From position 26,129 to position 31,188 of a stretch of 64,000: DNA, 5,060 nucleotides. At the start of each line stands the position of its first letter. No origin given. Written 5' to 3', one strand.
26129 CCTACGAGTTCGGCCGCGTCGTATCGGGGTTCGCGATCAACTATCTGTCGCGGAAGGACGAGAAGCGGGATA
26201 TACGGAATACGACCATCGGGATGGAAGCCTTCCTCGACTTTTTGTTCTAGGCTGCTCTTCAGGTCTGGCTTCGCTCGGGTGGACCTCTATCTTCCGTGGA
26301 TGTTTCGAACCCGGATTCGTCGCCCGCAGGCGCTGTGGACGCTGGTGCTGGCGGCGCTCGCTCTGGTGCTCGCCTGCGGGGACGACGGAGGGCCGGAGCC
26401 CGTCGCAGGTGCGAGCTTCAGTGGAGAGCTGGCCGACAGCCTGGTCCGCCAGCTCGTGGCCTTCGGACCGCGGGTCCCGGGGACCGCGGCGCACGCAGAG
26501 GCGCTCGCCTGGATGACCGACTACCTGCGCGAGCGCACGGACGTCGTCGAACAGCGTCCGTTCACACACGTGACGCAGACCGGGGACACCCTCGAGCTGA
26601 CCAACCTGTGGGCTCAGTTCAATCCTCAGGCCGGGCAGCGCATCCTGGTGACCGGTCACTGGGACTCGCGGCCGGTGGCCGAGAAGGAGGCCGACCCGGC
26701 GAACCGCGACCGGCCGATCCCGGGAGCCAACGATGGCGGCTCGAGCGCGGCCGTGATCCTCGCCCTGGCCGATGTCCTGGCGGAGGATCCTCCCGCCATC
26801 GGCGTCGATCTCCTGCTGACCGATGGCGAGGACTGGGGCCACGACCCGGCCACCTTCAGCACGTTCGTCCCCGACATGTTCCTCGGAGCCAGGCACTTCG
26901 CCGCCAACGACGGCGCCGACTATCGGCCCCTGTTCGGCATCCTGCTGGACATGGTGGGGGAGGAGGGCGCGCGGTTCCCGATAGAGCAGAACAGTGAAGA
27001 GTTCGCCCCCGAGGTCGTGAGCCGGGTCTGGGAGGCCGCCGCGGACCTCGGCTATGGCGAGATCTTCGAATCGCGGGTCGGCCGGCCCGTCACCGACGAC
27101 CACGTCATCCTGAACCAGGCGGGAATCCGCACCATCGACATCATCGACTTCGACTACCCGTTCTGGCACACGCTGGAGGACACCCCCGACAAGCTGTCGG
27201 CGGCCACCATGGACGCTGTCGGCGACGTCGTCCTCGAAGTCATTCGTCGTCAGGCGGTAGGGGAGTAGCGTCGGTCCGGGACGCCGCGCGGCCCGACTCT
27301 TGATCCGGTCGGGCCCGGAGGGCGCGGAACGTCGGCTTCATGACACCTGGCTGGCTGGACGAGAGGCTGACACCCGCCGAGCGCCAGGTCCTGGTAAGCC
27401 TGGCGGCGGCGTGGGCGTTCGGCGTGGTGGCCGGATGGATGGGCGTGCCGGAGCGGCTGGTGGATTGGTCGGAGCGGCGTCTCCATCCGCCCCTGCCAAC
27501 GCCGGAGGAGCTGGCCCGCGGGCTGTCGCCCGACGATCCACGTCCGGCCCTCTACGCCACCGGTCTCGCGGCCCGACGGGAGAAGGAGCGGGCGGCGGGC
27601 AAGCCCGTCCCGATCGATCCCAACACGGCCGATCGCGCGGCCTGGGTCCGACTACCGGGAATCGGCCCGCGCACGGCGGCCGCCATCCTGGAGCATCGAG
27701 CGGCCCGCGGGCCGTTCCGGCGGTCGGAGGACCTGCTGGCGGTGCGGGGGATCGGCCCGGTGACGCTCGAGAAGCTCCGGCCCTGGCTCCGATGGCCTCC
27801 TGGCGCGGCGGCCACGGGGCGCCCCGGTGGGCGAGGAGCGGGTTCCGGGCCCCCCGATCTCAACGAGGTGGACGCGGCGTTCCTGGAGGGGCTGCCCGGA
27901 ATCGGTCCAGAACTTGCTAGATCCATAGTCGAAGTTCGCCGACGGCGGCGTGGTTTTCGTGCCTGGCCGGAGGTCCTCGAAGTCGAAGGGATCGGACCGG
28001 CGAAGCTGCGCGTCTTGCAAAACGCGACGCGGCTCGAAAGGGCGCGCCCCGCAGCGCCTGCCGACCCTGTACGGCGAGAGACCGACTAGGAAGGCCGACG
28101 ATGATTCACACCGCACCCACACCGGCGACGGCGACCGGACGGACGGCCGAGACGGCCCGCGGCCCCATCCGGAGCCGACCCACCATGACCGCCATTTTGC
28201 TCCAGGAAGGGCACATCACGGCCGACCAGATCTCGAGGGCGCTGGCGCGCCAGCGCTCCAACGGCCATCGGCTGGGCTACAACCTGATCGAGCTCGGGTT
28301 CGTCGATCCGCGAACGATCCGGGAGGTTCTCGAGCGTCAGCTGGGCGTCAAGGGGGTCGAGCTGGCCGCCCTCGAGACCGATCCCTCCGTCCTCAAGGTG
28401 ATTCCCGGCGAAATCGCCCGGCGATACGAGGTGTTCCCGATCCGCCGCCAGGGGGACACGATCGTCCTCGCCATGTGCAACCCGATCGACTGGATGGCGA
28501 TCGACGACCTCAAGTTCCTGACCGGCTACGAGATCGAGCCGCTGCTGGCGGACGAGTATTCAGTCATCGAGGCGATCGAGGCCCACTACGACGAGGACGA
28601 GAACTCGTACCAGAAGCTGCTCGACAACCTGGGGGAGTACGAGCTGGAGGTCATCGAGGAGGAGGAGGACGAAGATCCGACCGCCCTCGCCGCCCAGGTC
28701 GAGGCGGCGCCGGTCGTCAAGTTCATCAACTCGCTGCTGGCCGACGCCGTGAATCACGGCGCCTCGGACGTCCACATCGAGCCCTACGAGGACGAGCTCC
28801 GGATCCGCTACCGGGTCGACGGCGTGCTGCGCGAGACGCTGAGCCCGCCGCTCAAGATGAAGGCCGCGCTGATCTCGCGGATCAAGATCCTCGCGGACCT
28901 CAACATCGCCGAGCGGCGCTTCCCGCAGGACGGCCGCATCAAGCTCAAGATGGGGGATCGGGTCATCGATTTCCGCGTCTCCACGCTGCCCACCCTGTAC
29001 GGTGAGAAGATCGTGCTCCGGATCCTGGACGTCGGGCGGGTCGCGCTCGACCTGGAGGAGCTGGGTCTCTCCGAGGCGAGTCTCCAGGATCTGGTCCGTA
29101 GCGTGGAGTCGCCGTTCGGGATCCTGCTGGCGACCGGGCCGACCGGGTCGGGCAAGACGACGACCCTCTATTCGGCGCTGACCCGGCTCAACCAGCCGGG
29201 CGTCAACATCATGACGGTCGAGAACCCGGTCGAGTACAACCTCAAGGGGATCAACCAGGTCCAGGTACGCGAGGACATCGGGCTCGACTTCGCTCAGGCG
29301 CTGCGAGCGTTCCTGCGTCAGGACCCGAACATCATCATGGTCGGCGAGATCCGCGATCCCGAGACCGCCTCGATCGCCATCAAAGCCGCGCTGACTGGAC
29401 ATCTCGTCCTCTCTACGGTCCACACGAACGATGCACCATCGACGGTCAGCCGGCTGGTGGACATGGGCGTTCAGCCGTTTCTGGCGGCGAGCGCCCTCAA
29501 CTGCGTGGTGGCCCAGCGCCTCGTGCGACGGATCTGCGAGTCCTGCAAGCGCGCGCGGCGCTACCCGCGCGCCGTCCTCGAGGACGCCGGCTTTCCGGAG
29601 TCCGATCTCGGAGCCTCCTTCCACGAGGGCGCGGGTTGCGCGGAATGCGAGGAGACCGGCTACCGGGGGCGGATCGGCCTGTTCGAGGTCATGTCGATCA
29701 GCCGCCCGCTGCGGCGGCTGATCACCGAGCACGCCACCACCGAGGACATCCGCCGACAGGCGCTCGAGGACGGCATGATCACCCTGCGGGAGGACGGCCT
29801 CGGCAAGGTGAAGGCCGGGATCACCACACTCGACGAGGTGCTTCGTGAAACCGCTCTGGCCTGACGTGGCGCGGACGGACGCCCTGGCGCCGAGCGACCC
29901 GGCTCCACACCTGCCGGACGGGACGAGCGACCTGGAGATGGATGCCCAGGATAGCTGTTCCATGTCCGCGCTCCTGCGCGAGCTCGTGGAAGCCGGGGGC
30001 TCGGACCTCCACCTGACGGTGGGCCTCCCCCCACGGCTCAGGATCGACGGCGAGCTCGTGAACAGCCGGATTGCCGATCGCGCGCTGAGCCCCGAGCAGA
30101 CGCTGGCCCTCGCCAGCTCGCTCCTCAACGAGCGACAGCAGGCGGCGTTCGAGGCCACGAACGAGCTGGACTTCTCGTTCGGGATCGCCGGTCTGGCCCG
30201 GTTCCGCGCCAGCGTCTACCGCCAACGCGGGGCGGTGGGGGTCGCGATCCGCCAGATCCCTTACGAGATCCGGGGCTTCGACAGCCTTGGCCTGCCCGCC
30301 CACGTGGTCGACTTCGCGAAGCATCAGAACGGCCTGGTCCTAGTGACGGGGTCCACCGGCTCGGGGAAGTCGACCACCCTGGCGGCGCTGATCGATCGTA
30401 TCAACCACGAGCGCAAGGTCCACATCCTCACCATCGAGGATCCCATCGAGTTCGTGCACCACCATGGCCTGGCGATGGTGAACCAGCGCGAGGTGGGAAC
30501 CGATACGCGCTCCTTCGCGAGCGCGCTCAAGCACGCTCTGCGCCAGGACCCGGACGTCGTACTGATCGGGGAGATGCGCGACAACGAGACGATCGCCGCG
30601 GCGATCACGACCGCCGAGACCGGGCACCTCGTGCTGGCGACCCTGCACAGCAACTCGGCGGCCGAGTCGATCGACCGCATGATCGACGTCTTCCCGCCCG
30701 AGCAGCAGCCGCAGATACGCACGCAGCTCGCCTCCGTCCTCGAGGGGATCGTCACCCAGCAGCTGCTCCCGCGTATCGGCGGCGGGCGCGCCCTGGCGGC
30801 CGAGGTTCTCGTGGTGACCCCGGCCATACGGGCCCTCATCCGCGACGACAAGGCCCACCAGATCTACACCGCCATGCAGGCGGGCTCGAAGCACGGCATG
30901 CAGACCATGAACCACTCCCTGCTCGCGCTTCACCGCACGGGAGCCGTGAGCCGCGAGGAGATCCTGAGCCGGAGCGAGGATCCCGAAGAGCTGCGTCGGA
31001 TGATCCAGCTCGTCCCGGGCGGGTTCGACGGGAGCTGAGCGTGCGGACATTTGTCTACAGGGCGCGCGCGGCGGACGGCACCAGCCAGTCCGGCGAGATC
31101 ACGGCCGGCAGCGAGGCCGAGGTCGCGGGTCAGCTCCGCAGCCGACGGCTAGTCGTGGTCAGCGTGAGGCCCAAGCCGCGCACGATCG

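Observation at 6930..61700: All predicted signal-peptidase-I substrates in the window have Gln at +1 (Q-rule), and the matching QC gene is present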

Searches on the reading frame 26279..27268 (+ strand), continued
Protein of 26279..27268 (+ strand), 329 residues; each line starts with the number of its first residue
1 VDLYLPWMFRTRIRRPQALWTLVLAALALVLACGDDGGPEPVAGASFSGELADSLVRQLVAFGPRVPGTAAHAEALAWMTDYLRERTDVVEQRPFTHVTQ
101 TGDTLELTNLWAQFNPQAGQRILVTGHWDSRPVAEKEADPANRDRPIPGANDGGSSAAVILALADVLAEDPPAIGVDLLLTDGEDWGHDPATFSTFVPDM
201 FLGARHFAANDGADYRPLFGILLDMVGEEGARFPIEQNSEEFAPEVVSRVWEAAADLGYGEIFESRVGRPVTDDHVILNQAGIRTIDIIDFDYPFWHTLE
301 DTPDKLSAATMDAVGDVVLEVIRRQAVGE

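Call 58: search_solved_structures(query=window:26300-27268:+, max_evalue=1e-40, show_alignments=4)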
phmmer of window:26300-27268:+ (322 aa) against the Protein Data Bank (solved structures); distinct sequences matched with E-value up to 1e-40: 7.
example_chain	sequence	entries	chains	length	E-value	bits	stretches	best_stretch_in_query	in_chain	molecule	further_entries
6qro_A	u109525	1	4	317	4.4e-56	193.9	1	36-317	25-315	Glutamine cyclotransferase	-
3tc8_A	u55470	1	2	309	1.5e-54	188.9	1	34-316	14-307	Leucine aminopeptidase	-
4fuu_A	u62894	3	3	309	8.3e-52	179.9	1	39-317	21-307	Leucine aminopeptidase | Glutamine cyclotransferase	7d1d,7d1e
6qql_A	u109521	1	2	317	3.7e-49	171.2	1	33-318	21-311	Glutamine cyclotransferase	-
7cje_A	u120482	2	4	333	4.4e-49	170.9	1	33-318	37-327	Glutamine cyclotransferase-related protein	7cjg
3gux_A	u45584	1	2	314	1.6e-48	169.1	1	35-317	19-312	putative Zn-dependent exopeptidase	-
7d1b_A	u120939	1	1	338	1e-46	163.1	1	45-316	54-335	Leucine aminopeptidase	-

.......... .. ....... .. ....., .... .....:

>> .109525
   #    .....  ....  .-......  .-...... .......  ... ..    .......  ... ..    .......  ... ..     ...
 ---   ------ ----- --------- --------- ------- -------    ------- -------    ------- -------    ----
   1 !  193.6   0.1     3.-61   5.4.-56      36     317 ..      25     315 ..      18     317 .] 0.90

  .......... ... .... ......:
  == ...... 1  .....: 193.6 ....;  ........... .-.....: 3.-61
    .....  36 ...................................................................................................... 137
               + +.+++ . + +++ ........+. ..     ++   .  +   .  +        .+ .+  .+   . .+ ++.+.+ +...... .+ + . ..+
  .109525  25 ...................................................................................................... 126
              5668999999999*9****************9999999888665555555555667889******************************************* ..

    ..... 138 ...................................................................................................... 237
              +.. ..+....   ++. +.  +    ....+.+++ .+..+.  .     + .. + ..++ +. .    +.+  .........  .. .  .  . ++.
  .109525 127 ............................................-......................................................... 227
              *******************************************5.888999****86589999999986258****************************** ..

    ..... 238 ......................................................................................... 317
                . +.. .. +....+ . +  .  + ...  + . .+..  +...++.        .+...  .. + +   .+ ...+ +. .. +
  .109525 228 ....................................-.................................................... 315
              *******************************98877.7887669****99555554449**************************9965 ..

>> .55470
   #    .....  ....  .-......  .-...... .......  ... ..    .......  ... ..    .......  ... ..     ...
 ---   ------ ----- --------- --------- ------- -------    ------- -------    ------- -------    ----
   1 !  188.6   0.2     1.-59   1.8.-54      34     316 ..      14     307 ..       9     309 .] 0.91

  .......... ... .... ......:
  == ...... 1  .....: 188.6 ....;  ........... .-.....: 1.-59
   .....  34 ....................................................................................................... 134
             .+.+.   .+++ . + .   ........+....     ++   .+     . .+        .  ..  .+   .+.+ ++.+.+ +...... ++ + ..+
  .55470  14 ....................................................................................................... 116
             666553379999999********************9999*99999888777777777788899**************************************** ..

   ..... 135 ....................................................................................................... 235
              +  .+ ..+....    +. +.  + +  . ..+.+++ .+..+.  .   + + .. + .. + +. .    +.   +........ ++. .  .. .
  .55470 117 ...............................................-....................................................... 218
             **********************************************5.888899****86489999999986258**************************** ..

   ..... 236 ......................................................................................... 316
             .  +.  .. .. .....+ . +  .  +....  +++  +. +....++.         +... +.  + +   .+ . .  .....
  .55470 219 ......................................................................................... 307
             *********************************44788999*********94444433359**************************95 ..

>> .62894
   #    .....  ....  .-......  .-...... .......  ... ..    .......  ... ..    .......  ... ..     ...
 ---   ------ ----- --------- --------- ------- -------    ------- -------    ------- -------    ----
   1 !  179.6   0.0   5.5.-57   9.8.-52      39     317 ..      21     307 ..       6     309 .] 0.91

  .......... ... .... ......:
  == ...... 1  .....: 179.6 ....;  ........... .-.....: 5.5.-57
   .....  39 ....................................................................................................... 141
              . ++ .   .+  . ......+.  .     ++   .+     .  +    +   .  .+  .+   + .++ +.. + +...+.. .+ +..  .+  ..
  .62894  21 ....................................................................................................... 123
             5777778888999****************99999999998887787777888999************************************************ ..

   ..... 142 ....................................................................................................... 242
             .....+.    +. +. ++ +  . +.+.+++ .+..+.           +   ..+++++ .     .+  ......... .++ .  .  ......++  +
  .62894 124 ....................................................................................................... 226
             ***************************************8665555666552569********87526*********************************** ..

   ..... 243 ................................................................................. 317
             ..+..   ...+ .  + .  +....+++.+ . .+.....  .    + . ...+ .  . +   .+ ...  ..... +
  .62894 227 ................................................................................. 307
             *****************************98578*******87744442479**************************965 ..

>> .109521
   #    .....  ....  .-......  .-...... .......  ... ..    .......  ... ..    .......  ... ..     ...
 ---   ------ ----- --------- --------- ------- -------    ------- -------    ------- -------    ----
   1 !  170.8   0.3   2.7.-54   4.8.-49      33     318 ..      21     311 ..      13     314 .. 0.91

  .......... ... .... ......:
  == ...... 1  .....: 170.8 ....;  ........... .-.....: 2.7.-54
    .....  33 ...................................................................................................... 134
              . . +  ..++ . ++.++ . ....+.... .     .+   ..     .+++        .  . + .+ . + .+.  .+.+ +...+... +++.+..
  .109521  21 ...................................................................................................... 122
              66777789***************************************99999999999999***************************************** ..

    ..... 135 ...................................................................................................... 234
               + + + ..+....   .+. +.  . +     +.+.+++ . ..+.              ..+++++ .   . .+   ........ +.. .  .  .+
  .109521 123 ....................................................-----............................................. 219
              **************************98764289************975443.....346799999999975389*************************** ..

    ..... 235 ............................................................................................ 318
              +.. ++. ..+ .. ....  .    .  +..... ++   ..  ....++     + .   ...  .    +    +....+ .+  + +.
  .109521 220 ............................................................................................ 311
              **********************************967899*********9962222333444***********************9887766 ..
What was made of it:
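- On Bacteroidal type II glutaminyl cyclase (PgQC-like): Phe288 sits next to Trp289, but the alignment is ambiguous (call 58).
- Closest known: Bacteroidal type II glutaminyl cyclases PgQC, TfQC, PiQC, BtQC and PdQC. Different: There is a seven-residue deletion in the loop before Trp-His, so the PgPhe294 equivalent is uncertain (call 58).
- All top solved relatives are demonstrated or reassigned QCs, with E 1e-47 to 1e-56 (call 58).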

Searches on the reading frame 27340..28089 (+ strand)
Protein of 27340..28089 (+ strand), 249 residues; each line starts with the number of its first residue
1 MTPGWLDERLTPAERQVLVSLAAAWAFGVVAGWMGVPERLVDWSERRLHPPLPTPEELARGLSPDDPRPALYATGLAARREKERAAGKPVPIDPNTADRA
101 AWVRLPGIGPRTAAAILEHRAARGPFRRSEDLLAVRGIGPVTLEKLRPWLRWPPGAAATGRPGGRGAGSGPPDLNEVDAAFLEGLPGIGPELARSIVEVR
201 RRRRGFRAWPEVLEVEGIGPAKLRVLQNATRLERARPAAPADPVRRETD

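Call 67: search_protein_families(library=pfam, proteins=[window:27340-28089:+], max_evalue=0.1)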
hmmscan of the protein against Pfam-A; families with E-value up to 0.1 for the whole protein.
window:27340-28089:+ (249 aa): 14 families
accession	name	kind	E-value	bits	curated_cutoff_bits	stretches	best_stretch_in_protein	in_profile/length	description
PF12836.13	HHH_3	-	1.7e-29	102.2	27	2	90-151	4-65/65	Helix-hairpin-helix motif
PF00633.29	HHH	-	6.3e-15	54.6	24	2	95-119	6-30/30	Helix-hairpin-helix motif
PF14520.12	HHH_5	-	2.7e-11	44.2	27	0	178-198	33-53/57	Helix-hairpin-helix domain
PF14716.13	HHH_8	-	3.3e-06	27.8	30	0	182-198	50-66/73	Helix-hairpin-helix domain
PF11798.14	IMS_HHH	-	2.6e-05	24.6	24.4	0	105-118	16-28/32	IMS family HHH motif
PF12826.13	HHH_2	-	4.2e-05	24.1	27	0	174-198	29-53/64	Helix-hairpin-helix motif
PF14579.12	HHH_6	-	0.00012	22.7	25.6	1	106-134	31-59/90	Helix-hairpin-helix motif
PF03934.19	T2SSK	-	0.00019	22.2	24.2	0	106-141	16-50/63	Type II secretion system (T2SS), protein K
PF21176.3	RecR_HhH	-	0.0012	19.1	27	0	104-114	10-20/45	RecR, helix-hairpin-helix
PF02371.22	Transposase_20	-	0.0016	19.2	21.3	1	105-142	7-44/87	Transposase IS116/IS110/IS902 family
PF06514.17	PsbU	-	0.0027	18.1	24.5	0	91-138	14-57/93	Photosystem II 12 kDa extrinsic protein (PsbU)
PF04919.18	DUF655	-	0.0046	17.3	22.2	0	182-214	118-149/181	Protein of unknown function (DUF655)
PF21687.3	T2SSK_1st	-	0.056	14.6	26.2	0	119-150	71-102/107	Type II secretion system (T2SS), protein K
PF22002.1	MTLN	-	0.063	13.6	27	1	11-49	3-43/56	Mitoregulin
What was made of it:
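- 27340..28089 (+): ComEA-like membrane-anchored HHH protein directly downstream of QC. It is not an SPI substrate, and it was the main false positive of the crude predictor. Pfam HHH_3 1.7e-29 (call 67).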

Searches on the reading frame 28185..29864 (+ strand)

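Call 67: search_protein_families(library=pfam, proteins=[window:28185-29864:+], max_evalue=0.1)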
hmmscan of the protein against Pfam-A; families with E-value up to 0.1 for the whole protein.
window:28185-29864:+ (559 aa): 7 families
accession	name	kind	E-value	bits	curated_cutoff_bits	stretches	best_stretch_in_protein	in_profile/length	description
PF00437.27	T2SSE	-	2e-139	464.8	24.9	1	172-554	3-370/370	Type II/IV secretion system protein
PF05157.20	MshEN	-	5.7e-19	68.3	23.1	1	53-139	1-88/90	MshEN domain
PF25199.1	nSTAND_NTPase5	-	5.2e-05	23.5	34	1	298-354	27-85/145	Novel STAND NTPase 5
PF13191.12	AAA_16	-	0.0001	23.3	32.6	1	299-379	11-96/167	AAA ATPase domain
PF13401.12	AAA_22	-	0.00043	21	27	1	312-356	6-50/130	AAA domain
PF20720.3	nSTAND3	-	0.07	13.3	27.2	0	312-350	18-56/155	Novel STAND NTPase 3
PF13604.12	AAA_30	-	0.098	12.8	27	0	307-342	14-49/191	AAA domain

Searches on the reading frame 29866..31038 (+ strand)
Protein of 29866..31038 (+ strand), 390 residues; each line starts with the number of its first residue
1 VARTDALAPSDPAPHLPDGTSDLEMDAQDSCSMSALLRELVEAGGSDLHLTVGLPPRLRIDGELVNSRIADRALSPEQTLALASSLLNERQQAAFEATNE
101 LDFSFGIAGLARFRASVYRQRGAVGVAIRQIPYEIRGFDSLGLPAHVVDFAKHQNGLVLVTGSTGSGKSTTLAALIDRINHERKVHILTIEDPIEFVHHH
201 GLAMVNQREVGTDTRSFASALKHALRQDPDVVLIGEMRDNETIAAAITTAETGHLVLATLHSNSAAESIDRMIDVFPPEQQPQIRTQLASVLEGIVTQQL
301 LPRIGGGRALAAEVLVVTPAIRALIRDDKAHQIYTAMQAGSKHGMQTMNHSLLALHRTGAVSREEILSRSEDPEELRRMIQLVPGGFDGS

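Call 67: search_protein_families(library=pfam, proteins=[window:29866-31038:+], max_evalue=0.1)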
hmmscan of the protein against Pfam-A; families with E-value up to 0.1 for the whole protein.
window:29866-31038:+ (390 aa): 31 families (the best 25 are shown)
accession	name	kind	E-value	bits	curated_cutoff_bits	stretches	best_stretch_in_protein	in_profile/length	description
PF00437.27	T2SSE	-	7.9e-46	156.8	24.9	1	146-304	133-281/370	Type II/IV secretion system protein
PF13401.12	AAA_22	-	1.7e-05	25.6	27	1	153-230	3-84/130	AAA domain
PF01935.23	DUF87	-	4e-05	24.3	23.2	1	159-188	27-56/220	Helicase HerA, central domain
PF25199.1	nSTAND_NTPase5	-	0.00011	22.5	34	1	153-197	39-83/145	Novel STAND NTPase 5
PF01580.24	FtsK_SpoIIIE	-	0.00012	22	24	1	145-176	30-60/221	FtsK/SpoIIIE family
PF13191.12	AAA_16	-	0.00018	22.5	32.6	1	152-243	21-100/167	AAA ATPase domain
PF13555.12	AAA_29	-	0.00024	21.2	27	1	152-175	19-42/61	P-loop containing region of AAA domain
PF13476.12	AAA_23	-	0.00032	21.8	27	1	135-175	4-39/201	AAA domain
PF13604.12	AAA_30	-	0.00044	20.5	27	1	148-251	11-113/191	AAA domain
PF06414.18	Zeta_toxin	-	0.0005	20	22.3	1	156-227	17-94/199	Zeta toxin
PF20720.3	nSTAND3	-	0.0018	18.4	27.2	1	153-195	15-56/155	Novel STAND NTPase 3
PF04851.21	ResIII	-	0.0025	18.2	22.5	1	149-195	17-64/164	Type III restriction enzyme, res subunit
PF00005.33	ABC_tran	-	0.0046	18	25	1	148-209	4-68/137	ABC transporter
PF13245.12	AAA_19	-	0.0075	16.9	25.1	1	153-197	9-47/134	AAA domain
PF10236.15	DAP3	-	0.0093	15.7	23.1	1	153-205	21-72/311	Mitochondrial ribosomal death-associated protein 3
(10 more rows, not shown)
